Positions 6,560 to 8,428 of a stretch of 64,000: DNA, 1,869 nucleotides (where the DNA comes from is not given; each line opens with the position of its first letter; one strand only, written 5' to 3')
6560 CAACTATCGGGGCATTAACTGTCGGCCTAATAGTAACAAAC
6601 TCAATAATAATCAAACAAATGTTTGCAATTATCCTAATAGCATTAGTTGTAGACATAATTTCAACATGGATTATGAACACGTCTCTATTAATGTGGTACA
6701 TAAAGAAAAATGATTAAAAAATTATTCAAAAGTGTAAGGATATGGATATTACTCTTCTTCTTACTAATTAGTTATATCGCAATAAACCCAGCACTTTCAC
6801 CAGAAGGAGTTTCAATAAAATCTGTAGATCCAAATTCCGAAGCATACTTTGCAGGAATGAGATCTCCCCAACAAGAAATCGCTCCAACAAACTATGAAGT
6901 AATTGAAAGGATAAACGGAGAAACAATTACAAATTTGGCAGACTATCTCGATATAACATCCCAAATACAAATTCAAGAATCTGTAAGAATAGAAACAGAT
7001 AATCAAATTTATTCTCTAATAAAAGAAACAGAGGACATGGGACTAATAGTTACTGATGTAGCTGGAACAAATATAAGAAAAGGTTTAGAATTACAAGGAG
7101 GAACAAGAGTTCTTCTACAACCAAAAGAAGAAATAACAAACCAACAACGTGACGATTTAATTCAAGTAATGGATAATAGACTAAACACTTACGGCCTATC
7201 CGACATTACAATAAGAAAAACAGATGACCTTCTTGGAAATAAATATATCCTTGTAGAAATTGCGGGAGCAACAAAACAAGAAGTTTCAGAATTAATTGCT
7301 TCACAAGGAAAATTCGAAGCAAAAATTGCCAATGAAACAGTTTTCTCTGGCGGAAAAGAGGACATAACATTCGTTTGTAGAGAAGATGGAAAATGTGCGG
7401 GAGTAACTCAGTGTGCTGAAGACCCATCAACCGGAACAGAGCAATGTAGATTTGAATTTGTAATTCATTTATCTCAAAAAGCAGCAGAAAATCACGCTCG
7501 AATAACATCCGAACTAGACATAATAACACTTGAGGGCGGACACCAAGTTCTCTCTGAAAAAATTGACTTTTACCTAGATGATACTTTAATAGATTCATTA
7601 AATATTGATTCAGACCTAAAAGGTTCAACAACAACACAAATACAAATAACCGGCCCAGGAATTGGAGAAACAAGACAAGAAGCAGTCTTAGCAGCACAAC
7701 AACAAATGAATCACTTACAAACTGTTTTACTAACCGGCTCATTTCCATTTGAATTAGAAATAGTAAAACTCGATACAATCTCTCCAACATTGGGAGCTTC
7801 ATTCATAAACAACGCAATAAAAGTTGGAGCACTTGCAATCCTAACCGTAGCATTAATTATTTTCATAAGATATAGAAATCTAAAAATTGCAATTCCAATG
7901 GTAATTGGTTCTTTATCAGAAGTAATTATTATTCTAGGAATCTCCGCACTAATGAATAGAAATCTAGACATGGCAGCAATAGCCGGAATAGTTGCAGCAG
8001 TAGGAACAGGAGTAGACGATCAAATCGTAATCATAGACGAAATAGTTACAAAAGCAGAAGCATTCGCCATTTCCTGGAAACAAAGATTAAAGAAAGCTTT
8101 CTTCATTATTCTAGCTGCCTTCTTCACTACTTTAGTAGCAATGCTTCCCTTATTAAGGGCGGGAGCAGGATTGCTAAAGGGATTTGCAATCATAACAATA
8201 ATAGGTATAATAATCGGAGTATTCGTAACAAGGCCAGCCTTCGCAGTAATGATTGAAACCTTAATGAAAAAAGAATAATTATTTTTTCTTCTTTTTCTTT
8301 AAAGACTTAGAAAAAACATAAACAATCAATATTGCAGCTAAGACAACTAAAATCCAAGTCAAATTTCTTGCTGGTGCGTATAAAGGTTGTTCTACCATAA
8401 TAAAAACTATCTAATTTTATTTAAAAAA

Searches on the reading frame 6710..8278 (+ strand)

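Call 69: search_protein_families(library=pfam, proteins=[window:6710-8278:+], max_evalue=0.001)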
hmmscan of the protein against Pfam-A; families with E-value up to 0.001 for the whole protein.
window:6710-8278:+ (522 aa): 2 families
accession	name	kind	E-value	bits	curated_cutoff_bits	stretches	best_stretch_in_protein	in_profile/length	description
PF02355.23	SecD_SecF_C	-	2.2e-17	63.6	20.5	1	346-505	11-173/189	Protein export membrane protein SecD/SecF, C-terminal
PF21760.3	SecD_1st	-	0.00034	20.4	27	1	149-205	3-56/60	Protein translocase subunit SecDF, P1 domain, N-terminal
